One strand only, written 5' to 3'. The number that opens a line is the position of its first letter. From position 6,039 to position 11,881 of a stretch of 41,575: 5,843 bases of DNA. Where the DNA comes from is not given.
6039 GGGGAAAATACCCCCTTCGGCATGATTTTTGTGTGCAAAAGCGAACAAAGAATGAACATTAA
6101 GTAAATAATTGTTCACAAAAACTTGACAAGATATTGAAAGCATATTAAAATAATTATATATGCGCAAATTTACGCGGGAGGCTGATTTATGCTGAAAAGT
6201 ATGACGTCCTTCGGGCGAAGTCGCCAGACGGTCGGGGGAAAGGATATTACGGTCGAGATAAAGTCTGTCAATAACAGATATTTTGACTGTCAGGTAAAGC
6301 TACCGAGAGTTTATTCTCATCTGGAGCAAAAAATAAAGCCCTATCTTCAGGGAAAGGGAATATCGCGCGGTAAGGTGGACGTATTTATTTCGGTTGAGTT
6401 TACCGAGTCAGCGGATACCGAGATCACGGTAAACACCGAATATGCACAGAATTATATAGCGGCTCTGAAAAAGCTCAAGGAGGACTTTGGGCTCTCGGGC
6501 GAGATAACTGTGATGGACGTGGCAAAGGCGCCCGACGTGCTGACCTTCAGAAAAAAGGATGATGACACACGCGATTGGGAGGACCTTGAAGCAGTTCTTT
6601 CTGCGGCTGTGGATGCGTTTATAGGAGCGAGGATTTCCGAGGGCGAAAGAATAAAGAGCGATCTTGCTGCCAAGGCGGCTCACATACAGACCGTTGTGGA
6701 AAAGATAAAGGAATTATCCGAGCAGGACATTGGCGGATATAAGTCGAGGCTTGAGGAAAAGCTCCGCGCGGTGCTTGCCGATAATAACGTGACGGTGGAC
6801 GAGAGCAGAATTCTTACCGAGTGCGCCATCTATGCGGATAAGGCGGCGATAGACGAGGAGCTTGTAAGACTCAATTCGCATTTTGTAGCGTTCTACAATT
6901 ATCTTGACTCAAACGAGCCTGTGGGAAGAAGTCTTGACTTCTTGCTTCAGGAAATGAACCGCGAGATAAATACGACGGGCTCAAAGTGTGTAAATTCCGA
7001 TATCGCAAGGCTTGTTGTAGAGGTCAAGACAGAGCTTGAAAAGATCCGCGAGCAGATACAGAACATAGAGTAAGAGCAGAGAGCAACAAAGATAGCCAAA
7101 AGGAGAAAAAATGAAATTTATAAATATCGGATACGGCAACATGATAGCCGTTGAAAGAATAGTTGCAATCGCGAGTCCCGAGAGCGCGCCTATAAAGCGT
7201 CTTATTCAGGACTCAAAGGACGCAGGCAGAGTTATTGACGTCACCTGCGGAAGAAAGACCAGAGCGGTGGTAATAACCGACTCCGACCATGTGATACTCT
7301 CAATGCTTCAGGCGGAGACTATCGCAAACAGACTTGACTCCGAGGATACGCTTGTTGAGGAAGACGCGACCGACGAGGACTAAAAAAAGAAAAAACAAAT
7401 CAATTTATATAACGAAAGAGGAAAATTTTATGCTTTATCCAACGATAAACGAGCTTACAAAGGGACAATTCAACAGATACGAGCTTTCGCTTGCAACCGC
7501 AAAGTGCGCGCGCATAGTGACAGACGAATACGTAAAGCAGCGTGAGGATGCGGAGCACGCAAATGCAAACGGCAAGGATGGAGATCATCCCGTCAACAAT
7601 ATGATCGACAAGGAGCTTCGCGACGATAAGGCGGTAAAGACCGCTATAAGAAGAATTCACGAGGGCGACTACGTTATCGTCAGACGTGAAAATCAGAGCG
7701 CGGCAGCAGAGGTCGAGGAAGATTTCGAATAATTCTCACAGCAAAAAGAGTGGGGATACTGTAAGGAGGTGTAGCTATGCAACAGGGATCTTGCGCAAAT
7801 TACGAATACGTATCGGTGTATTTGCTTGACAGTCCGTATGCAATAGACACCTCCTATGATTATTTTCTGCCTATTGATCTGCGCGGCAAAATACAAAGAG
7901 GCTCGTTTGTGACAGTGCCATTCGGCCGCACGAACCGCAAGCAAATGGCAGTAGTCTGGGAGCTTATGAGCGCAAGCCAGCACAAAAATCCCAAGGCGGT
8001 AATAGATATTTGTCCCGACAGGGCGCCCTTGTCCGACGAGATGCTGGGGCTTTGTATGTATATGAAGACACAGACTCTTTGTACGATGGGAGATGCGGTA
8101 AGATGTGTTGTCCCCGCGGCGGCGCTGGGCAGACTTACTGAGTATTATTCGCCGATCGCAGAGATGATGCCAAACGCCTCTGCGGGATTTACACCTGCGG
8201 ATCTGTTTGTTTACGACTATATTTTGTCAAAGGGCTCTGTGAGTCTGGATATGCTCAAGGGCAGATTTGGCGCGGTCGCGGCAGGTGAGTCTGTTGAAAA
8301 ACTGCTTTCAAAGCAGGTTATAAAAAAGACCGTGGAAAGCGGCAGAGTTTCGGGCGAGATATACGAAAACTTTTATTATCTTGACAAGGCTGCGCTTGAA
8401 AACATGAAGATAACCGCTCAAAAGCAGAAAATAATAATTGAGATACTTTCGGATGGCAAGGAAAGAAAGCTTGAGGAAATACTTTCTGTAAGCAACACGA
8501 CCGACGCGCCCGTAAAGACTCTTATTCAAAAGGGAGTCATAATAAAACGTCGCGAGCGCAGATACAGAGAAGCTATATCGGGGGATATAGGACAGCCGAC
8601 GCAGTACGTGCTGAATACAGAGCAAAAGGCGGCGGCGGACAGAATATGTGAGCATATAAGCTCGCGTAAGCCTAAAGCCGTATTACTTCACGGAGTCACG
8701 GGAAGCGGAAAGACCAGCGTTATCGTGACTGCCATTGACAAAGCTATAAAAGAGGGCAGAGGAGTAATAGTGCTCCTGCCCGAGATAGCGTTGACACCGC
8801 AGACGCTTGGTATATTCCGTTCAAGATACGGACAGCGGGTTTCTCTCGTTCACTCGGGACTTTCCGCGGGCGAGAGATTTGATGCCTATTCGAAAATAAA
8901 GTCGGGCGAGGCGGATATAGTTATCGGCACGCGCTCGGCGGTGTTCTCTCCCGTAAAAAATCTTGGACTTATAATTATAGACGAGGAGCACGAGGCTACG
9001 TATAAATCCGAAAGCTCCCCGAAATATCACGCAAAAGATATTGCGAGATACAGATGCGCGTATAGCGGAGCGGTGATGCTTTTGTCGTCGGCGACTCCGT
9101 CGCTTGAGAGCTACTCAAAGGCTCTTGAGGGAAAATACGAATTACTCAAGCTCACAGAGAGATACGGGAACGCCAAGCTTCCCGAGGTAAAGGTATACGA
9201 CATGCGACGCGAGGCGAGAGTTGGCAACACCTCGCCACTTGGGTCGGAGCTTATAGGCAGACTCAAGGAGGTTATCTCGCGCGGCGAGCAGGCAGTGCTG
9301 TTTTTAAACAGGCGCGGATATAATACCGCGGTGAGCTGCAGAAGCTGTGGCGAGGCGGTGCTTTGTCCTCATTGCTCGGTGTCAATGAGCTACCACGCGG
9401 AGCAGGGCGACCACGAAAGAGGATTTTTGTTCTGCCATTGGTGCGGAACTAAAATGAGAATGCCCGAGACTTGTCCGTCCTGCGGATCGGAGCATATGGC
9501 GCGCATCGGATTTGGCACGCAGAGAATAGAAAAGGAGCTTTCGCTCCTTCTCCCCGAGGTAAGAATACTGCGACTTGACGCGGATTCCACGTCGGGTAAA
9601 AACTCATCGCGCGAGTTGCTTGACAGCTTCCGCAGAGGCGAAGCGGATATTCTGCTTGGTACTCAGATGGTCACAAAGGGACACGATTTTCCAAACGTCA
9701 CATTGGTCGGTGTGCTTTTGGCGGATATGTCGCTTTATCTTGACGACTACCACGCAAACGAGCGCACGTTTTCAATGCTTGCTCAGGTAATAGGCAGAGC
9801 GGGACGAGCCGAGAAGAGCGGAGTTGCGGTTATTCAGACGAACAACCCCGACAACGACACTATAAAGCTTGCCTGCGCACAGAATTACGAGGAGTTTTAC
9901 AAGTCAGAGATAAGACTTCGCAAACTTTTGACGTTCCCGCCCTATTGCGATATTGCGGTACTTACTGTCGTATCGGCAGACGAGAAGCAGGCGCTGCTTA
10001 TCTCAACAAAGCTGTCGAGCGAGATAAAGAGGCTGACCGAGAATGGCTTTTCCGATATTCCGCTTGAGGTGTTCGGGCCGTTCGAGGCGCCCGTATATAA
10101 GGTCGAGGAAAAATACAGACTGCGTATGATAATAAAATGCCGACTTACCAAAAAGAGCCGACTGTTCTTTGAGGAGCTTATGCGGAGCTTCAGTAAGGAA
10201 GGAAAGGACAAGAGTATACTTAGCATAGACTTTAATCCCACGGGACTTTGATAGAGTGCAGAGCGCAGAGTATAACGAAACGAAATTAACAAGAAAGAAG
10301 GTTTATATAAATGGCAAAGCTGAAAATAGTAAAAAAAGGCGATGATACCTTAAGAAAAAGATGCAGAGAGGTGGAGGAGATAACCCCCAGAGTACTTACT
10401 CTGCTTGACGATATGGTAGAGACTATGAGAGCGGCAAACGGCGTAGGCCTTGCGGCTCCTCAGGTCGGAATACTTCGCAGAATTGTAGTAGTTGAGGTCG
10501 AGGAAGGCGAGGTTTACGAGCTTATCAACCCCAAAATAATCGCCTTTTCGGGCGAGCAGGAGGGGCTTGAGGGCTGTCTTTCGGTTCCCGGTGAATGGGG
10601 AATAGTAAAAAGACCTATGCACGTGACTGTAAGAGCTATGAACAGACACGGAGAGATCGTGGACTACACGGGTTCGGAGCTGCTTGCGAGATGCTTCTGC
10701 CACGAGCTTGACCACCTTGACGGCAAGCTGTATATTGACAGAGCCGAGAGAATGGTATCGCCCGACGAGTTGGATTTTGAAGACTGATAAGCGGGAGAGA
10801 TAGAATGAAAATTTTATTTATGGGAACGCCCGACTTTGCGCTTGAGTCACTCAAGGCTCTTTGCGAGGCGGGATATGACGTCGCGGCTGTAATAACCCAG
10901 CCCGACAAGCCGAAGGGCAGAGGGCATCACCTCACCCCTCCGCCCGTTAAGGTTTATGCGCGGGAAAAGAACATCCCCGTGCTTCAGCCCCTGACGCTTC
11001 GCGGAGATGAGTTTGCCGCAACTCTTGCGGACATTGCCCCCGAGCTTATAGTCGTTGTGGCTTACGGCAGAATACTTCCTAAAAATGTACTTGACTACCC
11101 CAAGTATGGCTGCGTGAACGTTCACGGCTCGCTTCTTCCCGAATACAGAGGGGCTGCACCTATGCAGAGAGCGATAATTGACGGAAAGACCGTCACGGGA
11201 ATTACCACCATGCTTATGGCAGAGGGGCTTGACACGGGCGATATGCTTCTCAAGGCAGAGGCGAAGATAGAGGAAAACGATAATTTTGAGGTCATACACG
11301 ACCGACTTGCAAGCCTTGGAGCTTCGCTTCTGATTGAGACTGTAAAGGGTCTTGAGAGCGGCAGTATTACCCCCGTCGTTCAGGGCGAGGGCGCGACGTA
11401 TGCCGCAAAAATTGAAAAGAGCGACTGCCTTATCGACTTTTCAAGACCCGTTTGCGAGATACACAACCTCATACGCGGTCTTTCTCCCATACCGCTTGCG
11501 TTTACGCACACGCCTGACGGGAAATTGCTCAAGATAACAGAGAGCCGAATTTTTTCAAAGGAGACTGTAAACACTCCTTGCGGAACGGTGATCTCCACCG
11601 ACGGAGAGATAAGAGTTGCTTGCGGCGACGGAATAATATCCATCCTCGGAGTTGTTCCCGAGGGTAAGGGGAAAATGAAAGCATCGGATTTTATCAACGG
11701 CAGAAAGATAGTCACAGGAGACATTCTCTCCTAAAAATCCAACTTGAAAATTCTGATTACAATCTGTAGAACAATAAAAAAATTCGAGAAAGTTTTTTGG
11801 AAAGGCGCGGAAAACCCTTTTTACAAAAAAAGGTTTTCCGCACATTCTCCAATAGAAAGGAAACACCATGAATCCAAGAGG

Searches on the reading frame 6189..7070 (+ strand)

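Call 74: search_protein_families(library=ncbifam, proteins=[window:6189-7070:+], max_evalue=0.00001)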
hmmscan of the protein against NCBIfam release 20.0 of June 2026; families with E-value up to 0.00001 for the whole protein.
window:6189-7070:+ (294 aa): 1 family
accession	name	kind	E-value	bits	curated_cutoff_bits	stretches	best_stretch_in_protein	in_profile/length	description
TIGR00255.1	TIGR00255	hypoth_equivalog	1.4e-75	254.6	167.5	1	1-294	1-291/291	YicC/YloC family endoribonuclease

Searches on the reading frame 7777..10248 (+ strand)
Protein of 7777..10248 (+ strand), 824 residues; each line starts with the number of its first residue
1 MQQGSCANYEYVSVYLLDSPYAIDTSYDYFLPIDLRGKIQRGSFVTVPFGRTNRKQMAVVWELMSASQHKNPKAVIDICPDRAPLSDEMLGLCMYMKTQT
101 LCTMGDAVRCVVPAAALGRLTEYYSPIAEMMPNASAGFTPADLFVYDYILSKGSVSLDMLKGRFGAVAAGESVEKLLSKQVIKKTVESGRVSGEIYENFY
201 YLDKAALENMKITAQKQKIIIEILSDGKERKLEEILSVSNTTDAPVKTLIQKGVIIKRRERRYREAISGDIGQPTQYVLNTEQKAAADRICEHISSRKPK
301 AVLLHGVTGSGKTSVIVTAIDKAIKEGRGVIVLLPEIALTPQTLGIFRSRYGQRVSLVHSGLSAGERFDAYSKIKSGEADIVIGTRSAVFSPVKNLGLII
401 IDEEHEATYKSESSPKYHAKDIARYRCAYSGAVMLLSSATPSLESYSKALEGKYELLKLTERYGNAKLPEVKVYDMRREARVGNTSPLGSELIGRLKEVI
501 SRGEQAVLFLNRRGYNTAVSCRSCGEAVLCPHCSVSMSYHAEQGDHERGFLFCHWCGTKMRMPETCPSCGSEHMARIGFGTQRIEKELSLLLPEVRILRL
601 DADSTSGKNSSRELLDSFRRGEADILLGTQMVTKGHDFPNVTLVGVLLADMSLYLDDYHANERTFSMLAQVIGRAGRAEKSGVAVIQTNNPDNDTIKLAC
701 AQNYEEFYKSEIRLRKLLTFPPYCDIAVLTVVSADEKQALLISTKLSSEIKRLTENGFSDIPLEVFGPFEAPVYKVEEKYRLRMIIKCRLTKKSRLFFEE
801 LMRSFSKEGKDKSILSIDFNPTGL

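Call 74: search_protein_families(library=ncbifam, proteins=[window:7777-10248:+], max_evalue=0.00001)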
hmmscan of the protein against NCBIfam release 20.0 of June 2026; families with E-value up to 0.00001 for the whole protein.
window:7777-10248:+ (824 aa): 27 families (the best 25 are shown)
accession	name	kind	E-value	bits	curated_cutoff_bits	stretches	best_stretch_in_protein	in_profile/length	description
NF004066.1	PRK05580.1-3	equivalog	7.8e-235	781.8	813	1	16-822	5-786/788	primosomal protein N'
NF004068.0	PRK05580.1-5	equivalog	7.2e-183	609.7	1249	1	23-821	16-791/795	primosomal protein N'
NF004070.0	PRK05580.2-2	equivalog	1.9e-174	581.7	921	2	203-821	123-725/729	primosomal protein N'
TIGR00595.1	priA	equivalog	1.1e-173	578.6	230.35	1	303-821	1-508/509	replication restart helicase PriA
NF004067.0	PRK05580.1-4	equivalog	5e-172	574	763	1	204-822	124-734/737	primosomal protein N'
NF004065.0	PRK05580.1-1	equivalog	6.7e-149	497.3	858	1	205-805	125-707/731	primosomal protein N'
NF004071.0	PRK05580.2-3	equivalog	9.5e-144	480.1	1105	1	207-810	132-721/735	primosomal protein N'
NF004069.0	PRK05580.2-1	equivalog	6.1e-121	404.8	767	1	275-791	108-587/612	primosomal protein N'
NF004072.0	PRK05580.2-4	equivalog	1.7e-120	403.3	1030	1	279-788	122-613/648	primosomal protein N'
NF011453.0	PRK14873.1-3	equivalog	4.5e-45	153.9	812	1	314-796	186-623/653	primosome assembly protein PriA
NF011452.0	PRK14873.1-2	equivalog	1.7e-38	132.3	980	1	295-750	195-634/708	primosomal protein N'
NF011455.0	PRK14873.1-5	equivalog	2.2e-33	115.4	969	1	311-734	173-589/675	primosomal protein N'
NF011454.0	PRK14873.1-4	equivalog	2.4e-28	98.9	951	1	305-604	150-449/651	primosomal protein N'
TIGR00580.2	mfd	equivalog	1.2e-23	83.5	800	1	276-406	431-566/907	transcription-repair coupling factor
TIGR00643.1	recG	equivalog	1.2e-22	80.4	659.4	1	277-406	234-368/629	ATP-dependent DNA helicase RecG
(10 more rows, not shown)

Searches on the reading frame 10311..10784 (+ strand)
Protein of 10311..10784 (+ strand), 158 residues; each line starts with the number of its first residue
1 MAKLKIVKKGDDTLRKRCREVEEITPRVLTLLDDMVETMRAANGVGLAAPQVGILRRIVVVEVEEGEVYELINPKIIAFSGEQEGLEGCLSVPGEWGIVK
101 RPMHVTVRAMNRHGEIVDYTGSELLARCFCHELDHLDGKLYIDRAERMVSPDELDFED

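Call 74: search_protein_families(library=ncbifam, proteins=[window:10311-10784:+], max_evalue=0.00001)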
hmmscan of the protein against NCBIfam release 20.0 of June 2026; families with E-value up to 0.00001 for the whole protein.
window:10311-10784:+ (158 aa): 6 families
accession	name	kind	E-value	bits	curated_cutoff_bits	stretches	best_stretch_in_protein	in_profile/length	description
NF001159.1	PRK00150.1-3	subfamily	2.7e-45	153.9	125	1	4-147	3-152/167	peptide deformylase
TIGR00079.1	pept_deformyl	equivalog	4.7e-45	153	103.95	1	4-148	2-150/161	peptide deformylase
NF009484.0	PRK12846.1-5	equivalog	2.5e-29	102.1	190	1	1-148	1-150/165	peptide deformylase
NF009483.0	PRK12846.1-4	equivalog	4.5e-29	101.4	267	1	4-144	4-155/193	peptide deformylase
NF011189.0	PRK14595.1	equivalog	1.1e-25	90.3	232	1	1-155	1-156/162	peptide deformylase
NF006670.0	PRK09218.1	equivalog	5.6e-17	62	162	1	24-140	19-135/136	peptide deformylase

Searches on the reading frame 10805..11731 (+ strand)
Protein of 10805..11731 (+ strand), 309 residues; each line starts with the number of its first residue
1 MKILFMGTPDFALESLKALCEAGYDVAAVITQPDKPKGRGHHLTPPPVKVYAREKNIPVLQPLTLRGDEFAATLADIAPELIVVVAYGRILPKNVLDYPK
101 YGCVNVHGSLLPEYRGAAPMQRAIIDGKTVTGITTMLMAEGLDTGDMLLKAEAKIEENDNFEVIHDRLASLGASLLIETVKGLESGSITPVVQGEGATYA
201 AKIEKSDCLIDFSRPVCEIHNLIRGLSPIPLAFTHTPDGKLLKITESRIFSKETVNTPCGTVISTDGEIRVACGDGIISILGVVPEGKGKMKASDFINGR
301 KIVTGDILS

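Call 74: search_protein_families(library=ncbifam, proteins=[window:10805-11731:+], max_evalue=0.00001)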
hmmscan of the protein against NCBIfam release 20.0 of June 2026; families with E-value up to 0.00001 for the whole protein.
window:10805-11731:+ (309 aa): 7 families
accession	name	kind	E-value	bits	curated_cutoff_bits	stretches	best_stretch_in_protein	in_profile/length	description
TIGR00460.1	fmt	equivalog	3e-92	309.1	201.5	1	1-301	1-305/315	methionyl-tRNA formyltransferase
NF005998.1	PRK08125.1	equivalog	1.1e-45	156.2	777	1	1-307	1-303/649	bifunctional UDP-4-amino-4-deoxy-L-arabinose formyltransferase/UDP-glucuronic acid oxidase ArnA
NF005414.0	PRK06988.1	equivalog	2.8e-42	144.8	316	1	2-286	4-288/311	formyltransferase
TIGR00639.1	PurN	equivalog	7.4e-18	64.8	150.1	1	69-184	70-185/192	phosphoribosylglycinamide formyltransferase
TIGR00655.1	PurU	equivalog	3.8e-11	43.1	285.95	1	71-165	153-247/280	formyltetrahydrofolate deformylase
NF004684.0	PRK06027.1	subfamily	1.7e-10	41.1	223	1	69-161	156-248/286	formyltetrahydrofolate deformylase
NF005755.0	PRK07579.1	equivalog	2.8e-08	33.9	238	1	102-199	87-184/245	dTDP-4-amino-4,6-dideoxyglucose formyltransferase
